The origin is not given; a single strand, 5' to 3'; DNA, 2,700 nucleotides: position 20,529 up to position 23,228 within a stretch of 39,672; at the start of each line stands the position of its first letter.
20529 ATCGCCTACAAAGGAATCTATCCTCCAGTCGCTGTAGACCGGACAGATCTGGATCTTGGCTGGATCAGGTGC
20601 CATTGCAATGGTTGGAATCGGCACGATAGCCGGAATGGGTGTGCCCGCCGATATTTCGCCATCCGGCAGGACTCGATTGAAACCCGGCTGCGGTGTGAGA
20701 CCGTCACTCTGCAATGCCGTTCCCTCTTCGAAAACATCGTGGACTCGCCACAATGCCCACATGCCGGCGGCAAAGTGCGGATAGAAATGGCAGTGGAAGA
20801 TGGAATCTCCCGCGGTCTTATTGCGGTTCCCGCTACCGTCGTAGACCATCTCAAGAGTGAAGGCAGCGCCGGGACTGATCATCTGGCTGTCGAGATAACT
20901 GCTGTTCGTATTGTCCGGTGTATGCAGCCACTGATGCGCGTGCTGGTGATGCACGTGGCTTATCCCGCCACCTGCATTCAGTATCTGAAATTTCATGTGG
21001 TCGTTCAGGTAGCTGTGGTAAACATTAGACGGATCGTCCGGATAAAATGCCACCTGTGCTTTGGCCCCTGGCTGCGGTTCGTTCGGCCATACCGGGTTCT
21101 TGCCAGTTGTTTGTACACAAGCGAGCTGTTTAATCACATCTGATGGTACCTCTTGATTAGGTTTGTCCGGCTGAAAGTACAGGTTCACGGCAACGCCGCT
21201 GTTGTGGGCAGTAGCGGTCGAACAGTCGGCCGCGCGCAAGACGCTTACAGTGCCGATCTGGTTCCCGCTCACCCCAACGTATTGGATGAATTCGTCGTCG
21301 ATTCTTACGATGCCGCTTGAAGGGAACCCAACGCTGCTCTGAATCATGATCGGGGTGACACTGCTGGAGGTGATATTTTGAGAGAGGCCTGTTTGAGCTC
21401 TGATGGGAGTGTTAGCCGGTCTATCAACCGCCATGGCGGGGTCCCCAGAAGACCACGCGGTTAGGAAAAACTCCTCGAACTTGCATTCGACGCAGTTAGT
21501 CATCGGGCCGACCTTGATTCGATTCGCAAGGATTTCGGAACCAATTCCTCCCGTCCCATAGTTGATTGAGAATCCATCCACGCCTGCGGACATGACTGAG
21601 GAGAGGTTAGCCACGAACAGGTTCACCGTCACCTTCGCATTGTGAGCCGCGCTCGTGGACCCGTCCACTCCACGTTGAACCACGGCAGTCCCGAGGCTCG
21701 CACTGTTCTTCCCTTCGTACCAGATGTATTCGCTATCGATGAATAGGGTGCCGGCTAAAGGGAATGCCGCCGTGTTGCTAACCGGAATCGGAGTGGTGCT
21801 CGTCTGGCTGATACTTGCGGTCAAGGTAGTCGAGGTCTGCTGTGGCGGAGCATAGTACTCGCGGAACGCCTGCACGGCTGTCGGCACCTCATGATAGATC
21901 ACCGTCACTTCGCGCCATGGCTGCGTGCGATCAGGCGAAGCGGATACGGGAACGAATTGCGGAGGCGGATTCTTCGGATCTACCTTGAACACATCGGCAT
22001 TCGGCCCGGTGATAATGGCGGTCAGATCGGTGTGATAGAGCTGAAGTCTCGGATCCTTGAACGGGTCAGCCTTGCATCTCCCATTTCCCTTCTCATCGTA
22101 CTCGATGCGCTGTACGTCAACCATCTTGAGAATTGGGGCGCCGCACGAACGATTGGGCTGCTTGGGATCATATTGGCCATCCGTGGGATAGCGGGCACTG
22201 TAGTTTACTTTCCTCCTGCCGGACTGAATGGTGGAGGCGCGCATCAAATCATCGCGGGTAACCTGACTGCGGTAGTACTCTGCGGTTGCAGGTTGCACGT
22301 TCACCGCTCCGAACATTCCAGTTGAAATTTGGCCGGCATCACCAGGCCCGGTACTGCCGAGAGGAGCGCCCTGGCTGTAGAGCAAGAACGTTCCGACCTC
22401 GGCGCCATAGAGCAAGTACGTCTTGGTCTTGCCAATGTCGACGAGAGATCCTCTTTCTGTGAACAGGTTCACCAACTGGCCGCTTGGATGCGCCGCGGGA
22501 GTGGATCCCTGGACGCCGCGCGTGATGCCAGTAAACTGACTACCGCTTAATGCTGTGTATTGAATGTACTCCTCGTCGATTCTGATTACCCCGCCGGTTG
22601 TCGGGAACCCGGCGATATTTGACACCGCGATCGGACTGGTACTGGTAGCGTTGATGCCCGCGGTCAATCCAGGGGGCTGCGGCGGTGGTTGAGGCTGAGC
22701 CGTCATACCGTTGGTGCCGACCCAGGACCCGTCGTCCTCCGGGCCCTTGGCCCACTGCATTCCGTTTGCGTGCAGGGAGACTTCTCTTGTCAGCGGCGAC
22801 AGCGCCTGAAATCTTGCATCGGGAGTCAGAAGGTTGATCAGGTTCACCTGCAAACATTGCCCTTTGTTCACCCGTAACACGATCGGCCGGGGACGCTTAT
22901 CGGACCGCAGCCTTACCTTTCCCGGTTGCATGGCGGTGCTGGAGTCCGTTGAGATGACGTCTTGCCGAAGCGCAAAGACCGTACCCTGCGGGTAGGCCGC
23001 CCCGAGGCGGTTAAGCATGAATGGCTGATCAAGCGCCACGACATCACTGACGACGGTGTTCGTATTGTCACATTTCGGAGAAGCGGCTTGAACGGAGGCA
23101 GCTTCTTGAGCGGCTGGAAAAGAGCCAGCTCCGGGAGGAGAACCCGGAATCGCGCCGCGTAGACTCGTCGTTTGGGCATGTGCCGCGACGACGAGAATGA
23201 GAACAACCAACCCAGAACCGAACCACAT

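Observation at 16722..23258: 2178-aa secreted multicopper-oxidase-like giant dominates the window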

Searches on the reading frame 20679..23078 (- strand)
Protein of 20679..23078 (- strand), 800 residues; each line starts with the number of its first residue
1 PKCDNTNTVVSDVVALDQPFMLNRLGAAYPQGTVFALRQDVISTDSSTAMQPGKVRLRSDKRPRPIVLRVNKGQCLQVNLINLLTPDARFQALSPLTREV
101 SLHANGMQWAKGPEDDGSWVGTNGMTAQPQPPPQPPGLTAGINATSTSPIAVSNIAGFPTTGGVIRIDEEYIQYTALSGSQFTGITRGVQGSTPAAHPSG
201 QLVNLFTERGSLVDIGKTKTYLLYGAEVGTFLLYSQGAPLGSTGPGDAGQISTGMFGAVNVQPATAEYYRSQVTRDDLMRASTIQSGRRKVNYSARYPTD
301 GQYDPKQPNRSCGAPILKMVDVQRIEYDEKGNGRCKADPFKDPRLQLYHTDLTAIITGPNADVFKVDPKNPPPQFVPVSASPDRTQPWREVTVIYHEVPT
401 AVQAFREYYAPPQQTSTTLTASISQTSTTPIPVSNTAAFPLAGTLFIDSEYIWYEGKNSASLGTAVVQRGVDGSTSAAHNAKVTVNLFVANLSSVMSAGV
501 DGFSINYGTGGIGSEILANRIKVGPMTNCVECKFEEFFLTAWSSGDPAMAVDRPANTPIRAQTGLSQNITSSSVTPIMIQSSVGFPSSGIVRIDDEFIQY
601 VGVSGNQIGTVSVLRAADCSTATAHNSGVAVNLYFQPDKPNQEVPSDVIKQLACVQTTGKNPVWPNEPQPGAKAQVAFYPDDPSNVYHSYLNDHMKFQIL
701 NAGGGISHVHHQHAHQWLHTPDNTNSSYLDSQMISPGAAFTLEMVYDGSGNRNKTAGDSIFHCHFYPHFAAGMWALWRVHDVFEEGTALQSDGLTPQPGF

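Call 46: predict_structure(alignment_id=A3)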
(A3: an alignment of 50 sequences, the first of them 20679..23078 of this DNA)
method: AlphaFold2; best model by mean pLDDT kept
length: 800 residues; sequences in the alignment: 50
mean_pLDDT: 65.4   pTM: 0.72
mean pLDDT of the five models: 65.4, 65.0, 62.9, 61.0, 59.0
residues with pLDDT >= 90: 149; 70-90: 228; 50-70: 146; < 50: 277
segments of 3 or more residues with pLDDT < 50: 124-159, 161-208, 241-243, 457-474, 477-479, 502-508, 531-547, 561-593, 595-617, 624-632, 682-691, 712-729, 748-787
pLDDT, mean of each block of 10 residues (from residue 1): 89 93 79 93 89 92 91 96 83 78 88 75 46 42 37 43 42 42 39 39 46 91 93 80 63 90 94 85 82 90 86 95 91 88 93 91 84 65 78 81 81 61 64 56 53 51 44 47 54 72 46 73 68 44 44 68 41 37 42 42 44 50 48 59 75 79 67 72 44 74 72 39 44 73 60 43 35 26 43 55
secondary structure, 60 per line:
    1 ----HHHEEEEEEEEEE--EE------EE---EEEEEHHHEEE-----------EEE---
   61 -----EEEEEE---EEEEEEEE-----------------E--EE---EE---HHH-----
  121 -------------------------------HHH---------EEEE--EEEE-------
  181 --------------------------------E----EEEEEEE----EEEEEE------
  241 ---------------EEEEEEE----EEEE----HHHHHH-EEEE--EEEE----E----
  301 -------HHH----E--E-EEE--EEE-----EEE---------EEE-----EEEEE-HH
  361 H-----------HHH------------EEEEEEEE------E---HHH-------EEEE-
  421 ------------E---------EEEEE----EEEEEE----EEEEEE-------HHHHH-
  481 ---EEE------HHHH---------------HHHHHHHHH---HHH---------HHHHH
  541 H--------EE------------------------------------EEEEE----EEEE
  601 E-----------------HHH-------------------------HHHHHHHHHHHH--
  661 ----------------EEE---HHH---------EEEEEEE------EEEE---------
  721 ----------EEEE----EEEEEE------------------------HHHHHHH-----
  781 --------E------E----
elements in order (helices of 4 or more, strands of 3 or more residues): E8-17 E33-37 E41-43 E55-57 E66-71 E75-82 E164-167 E170-173 E218-224 E229-234 E256-262 E267-270 H275-280 E282-285 E288-291 E320-322 E325-327 E333-335 E345-347 E353-357 E388-395 E416-419 E443-447 E452-457 E462-467 H475-479 E484-486 H493-496 H512-520 H536-541 E588-592 E597-601 H647-658 E677-679 E695-701 E708-711 E731-734 E739-744 H769-775

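Call 63: fold_search(model_id=the predicted structure, library=pdb)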
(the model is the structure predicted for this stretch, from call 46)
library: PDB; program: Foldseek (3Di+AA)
matches with E <= 10: 574; with E <= 0.001: 61
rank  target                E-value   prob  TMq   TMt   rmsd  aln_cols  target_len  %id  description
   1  9bxa_A                1.3e-06  1.00  0.18  0.12  11.2       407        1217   14  Structure of Mnx H340A complex from Bacillus sp. PL-12 (released 2024-08-07)
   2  6vow                  9.4e-05  1.00  0.13  0.24   6.3       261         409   11  Crystal structure of multi-copper oxidase from Pseudomonas Thermotolerans (released 2021-02-03)
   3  8r8s_A                2.0e-04  1.00  0.13  0.30  17.1       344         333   12  Low pH (5.5) as-isolated MSOX movie series dataset 1 of the copper nitrite reductase (NirK) from Bradyrhizobium japoni (released 2024-07-24)
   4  8rg8_A                2.3e-04  1.00  0.12  0.28  18.9       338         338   12  High pH (8.0) nitrite-bound MSOX movie series dataset 1 of the copper nitrite reductase from Bradyrhizobium sp. ORS375 (released 2024-07-24)
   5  1n70                  2.3e-04  1.00  0.13  0.29  19.0       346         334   12  The Crystal Structure of Nitrite Reductase Mutant His287Ala from Rhodobacter Sphaeroides (released 2004-09-28)
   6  3div_A                2.9e-04  1.00  0.13  0.20   9.7       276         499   12  Crystal structure of laccase from Cerrena maxima at 1.76A resolution (released 2009-06-23)
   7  2dwt                  3.2e-04  1.00  0.13  0.30  16.9       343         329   12  Cu-containing nitrite reductase at pH 6.0 with bound nitrite (released 2006-12-05)
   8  7p2f_B                3.2e-04  1.00  0.11  0.25  17.5       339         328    9  Green-type copper-nitrite reductase from Sinorhizobium meliloti 2011 (released 2021-10-13)
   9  7p2f_A                3.4e-04  0.99  0.11  0.25  18.7       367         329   11  Green-type copper-nitrite reductase from Sinorhizobium meliloti 2011 (released 2021-10-13)
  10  1zv2                  3.6e-04  1.00  0.13  0.29  17.7       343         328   12  Cu-containing nitrite reductase (released 2005-06-21)
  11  2bp8_B                3.6e-04  1.00  0.12  0.28  20.0       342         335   11  M144Q Structure of nitrite reductase from Alcaligenes xylosoxidans (released 2006-07-26)
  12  9cck_A                3.8e-04  1.00  0.13  0.25   6.9       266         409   11  Multi-copper oxidase with a C-terminal cupredoxin domain from Nitrosopumilus maritimus (released 2025-02-05)
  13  3tas_B                3.8e-04  1.00  0.12  0.31   7.4       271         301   12  Small laccase from Streptomyces viridosporus T7A (released 2012-08-29)
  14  8rfl_A                3.8e-04  1.00  0.12  0.28  20.6       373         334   12  Low pH (5.5) nitrite-bound MSOX movie series dataset 1 of the copper nitrite reductase (NirK) from Bradyrhizobium japo (released 2024-07-24)
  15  9hs0                  4.0e-04  1.00  0.12  0.28  21.0       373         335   12  Copper-containing nitrite reductase (NirK) from Bradyrhizobium japonicum USDA110 (released 2025-06-11)
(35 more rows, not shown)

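Call 85: find_homologous_proteins(query=window:20679-23078:-, max_evalue=1e-20)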
Query window:20679-23078:- (800 aa): 195 proteins with E <= 1e-20 among 8000 candidates; the best 120 are listed.
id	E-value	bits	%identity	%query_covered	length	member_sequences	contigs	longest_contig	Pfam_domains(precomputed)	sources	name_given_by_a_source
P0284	1.8e-156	541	54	25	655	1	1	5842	-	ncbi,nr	ncbi:MAG TPA: hypothetical protein VN181_15645, partial [Thermoanaerobaculia bacterium]|nr:hypotheti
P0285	4.4e-151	523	73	16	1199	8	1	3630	PF07732.22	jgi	jgi:hypothetical protein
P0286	2.5e-150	520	72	15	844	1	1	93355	-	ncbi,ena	-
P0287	1.8e-146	508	79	15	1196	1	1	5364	PF07732.22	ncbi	ncbi:MAG TPA: multicopper oxidase domain-containing protein, partial [Pyrinomonadaceae bacterium]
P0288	1.8e-142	494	70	17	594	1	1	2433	-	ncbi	-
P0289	1.7e-138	481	45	38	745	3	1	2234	-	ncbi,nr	ncbi:MAG: hypothetical protein JNK38_19945, partial [Acidobacteria bacterium]|nr:hypothetical protei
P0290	3.3e-138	480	49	25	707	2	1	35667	PF07732.22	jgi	-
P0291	1.3e-137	478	75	16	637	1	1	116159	-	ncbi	ncbi:MAG TPA: hypothetical protein VF618_21765 [Thermoanaerobaculia bacterium]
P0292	2.2e-136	474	67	17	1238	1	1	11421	-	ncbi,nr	ncbi:MAG TPA: copper oxidase, partial [Thermoanaerobaculia bacterium]|nr:copper oxidase [Thermoanaer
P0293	1.2e-135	472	49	38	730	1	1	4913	-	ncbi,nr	ncbi:MAG TPA: hypothetical protein VFT02_06625, partial [Pyrinomonadaceae bacterium]|nr:hypothetical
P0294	1.6e-134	468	70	16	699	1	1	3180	PF07732.22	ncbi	-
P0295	2.4e-134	467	71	15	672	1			-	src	-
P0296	3.7e-134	467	69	16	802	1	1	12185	-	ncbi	ncbi:MAG: hypothetical protein WAV20_25640, partial [Blastocatellia bacterium]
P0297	6.0e-134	466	67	16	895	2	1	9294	-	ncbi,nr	ncbi:MAG TPA: hypothetical protein VLX28_06990, partial [Thermoanaerobaculia bacterium]|nr:hypotheti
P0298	1.4e-133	465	68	16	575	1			-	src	-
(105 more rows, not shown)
